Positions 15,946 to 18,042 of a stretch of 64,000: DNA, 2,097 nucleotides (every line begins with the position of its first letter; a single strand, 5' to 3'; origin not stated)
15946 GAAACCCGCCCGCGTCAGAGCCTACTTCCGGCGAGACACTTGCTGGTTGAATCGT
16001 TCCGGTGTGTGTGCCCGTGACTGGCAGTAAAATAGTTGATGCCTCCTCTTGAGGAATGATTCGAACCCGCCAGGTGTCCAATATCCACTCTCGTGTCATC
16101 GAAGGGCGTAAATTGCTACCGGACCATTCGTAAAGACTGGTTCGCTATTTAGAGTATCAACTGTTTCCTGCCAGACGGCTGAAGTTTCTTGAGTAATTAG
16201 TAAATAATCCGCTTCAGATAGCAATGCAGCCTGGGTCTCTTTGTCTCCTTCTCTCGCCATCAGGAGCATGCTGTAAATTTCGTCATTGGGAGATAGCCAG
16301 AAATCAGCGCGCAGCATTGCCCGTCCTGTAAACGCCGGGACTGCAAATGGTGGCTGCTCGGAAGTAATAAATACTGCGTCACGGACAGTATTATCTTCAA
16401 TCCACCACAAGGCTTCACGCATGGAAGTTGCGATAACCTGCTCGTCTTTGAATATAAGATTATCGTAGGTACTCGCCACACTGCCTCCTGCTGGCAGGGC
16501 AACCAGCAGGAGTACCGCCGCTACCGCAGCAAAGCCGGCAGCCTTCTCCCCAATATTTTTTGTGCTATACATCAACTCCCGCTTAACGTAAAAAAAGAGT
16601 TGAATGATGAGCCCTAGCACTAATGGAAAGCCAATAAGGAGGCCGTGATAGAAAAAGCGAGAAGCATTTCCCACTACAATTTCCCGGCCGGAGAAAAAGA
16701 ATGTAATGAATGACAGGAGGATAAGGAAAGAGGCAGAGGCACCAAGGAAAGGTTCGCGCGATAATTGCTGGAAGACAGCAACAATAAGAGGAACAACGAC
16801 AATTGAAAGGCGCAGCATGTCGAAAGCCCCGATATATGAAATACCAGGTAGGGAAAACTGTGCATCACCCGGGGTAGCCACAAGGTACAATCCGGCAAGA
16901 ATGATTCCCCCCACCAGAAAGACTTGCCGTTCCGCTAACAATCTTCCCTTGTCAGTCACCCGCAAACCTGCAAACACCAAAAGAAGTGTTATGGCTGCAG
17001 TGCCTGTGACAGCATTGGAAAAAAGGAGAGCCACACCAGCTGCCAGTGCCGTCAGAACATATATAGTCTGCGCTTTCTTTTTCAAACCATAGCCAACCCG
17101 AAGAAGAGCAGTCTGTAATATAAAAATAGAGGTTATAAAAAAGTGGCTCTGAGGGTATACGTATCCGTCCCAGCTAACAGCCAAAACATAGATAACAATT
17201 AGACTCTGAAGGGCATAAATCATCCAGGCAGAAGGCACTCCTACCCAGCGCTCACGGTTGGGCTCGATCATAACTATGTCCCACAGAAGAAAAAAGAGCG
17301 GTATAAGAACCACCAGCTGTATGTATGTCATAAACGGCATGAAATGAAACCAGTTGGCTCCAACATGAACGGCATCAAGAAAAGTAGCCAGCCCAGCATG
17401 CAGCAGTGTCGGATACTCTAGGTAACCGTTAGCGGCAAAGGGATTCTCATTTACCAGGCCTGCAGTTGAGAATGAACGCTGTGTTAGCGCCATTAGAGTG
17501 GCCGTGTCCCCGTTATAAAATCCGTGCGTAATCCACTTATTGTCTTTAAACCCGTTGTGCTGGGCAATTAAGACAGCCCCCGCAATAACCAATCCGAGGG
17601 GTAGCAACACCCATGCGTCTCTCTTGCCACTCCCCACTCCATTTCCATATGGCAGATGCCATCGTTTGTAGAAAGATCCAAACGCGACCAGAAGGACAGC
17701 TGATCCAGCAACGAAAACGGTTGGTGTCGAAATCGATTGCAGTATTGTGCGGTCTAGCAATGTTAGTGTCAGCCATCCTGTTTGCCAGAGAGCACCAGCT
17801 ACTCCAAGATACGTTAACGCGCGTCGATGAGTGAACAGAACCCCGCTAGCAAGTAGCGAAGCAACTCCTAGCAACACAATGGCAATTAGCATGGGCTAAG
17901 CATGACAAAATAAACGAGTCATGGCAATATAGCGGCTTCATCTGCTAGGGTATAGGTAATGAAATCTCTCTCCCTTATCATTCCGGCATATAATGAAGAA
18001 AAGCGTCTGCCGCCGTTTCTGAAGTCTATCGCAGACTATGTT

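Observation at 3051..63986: Roughly 60-kb envelope-glycosylation island with an exceptional density of GT-C membrane glycosyltransferases fed by three polyprenyl-phosphate-sugar synthases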

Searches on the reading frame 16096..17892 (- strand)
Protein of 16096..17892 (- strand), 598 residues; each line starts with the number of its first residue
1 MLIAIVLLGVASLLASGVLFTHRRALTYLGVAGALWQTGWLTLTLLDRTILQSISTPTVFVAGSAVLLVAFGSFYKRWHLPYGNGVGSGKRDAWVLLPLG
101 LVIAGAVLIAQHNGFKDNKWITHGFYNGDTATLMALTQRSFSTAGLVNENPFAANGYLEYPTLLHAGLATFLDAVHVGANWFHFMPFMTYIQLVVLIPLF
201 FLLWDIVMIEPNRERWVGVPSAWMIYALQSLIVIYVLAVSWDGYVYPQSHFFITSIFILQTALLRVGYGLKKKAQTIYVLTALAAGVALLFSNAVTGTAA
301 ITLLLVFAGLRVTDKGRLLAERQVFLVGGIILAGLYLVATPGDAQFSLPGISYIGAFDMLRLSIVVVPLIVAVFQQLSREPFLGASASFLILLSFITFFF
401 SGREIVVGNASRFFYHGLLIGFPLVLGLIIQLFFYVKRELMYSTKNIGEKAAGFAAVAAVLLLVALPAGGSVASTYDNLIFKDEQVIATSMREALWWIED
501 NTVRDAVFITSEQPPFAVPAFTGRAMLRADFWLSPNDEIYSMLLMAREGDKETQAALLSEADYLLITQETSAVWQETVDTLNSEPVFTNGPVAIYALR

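Call 4: search_protein_families(library=pfam, proteins=[window:16096-17892:-], max_evalue=0.01)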
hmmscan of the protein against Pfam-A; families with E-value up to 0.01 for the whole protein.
window:16096-17892:- (598 aa): 1 family
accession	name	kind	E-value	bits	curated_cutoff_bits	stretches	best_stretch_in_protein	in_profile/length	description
PF20563.3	DUF6773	-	0.0027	18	27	1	379-480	40-148/163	Family of unknown function (DUF6773)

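Call 12: search_protein_families(library=ncbifam, proteins=[window:16096-17892:-], max_evalue=1)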
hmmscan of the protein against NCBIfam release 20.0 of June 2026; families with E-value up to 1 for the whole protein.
window:16096-17892:- (598 aa): 1 family
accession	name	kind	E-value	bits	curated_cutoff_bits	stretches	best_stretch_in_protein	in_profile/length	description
TIGR03442.1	TIGR03442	equivalog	0.06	12.7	218.65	1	451-514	165-223/251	ergothioneine biosynthesis protein EgtC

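Call 30: search_solved_structures(query=A1, max_evalue=10)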
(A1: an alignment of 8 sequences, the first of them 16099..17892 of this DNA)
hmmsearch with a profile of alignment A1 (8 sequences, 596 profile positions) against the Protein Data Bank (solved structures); distinct sequences matched with E-value up to 10: 0.

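Call 36: search_protein_families(library=pfam, alignment_id=A1, max_evalue=1)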
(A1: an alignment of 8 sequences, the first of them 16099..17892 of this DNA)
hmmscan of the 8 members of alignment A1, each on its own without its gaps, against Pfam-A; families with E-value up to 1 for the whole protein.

A. member 1, window:16099-17892:- (598 aa): 2 families
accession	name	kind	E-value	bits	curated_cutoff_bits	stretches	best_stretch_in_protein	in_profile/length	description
PF20563.3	DUF6773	-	0.0027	18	27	1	379-480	40-148/163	Family of unknown function (DUF6773)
PF20604.3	DUF6798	-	0.038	14.2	26.9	1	491-524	3-35/61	Domain of unknown function (DUF6798)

B. families by the number of members that match (of 8 scanned): 5 families
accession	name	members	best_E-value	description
PF20604.3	DUF6798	3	3.1e-05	Domain of unknown function (DUF6798)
PF20563.3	DUF6773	1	0.0027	Family of unknown function (DUF6773)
PF18956.5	DUF5699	1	0.025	Family of unknown function (DUF5699)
PF03530.19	SK_channel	1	0.032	Calcium-activated SK potassium channel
PF13190.11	PDGLE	1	0.94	PDGLE domain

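Call 39: find_homologous_proteins(query=A1, max_evalue=0.001)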
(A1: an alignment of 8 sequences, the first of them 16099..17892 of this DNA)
Query A1 (8 sequences) (598 aa, profile of the alignment): 113 proteins with E <= 0.001 among 8000 candidates.
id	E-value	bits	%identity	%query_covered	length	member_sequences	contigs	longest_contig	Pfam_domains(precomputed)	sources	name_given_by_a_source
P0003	2.0e-297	1006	36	100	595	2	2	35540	-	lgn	-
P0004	2.4e-296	1002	38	100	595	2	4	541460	-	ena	-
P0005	1.8e-292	989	38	100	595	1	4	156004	-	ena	-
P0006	2.1e-290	983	39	99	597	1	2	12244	-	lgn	-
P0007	7.4e-288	974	40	100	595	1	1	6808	-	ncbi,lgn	-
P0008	8.6e-283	957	41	96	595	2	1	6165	-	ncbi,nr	ncbi:MAG TPA: hypothetical protein VLG69_00455 [Candidatus Andersenbacteria bacterium]|nr:hypothetic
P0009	2.0e-277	940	41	99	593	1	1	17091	-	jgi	jgi:hypothetical protein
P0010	6.2e-275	931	41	99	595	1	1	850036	-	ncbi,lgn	-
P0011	3.2e-273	926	42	99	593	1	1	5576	-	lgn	-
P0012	6.8e-272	921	42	99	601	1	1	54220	-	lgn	-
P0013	1.0e-265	901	41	95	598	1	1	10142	-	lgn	-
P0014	6.8e-264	895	100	100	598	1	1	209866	-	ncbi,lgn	ncbi:MAG: hypothetical protein WD200_03710 [Candidatus Andersenbacteria bacterium]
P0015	2.6e-262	890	39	99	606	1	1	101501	-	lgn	-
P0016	3.4e-260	883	40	100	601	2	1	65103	-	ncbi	-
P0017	6.3e-256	869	39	100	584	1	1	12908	-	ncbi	-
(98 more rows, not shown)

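Call 53: predict_structure(alignment_id=A4)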
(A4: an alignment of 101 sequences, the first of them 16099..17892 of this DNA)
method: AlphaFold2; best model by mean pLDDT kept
length: 598 residues; sequences in the alignment: 101
mean_pLDDT: 95.5   pTM: 0.94
mean pLDDT of the five models: 95.5, 95.2, 94.9, 94.8, 93.6
residues with pLDDT >= 90: 548; 70-90: 45; 50-70: 5; < 50: 0
segments of 3 or more residues with pLDDT < 50: none
pLDDT, mean of each block of 10 residues (from residue 1): 98 98 96 99 98 98 98 96 74 97 98 96 91 97 96 95 98 95 96 98 95 85 95 98 95 98 98 97 98 97 98 97 98 94 82 90 96 97 98 96 90 97 97 97 96 98 97 97 96 97 97 93 97 93 96 96 97 93 94 96
secondary structure, 60 per line:
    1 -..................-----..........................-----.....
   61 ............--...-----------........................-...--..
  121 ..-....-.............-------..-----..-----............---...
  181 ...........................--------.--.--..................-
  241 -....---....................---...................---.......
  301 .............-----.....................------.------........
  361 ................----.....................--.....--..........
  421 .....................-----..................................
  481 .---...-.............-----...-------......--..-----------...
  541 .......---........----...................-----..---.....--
elements in order: H2-19 H25-50 H56-72 H89-112 E114-116 E119-122 H124-127 H129-141 H163-174 H178-207 H222-239 H242-245 H249-268 H272-290 H294-313 H319-339 H353-376 H381-400 H404-408 H411-441 H447-481 E485-487 H489-501 E507-509 H517-522 H538-547 H551-558 E563-567 H568-581 E592-596
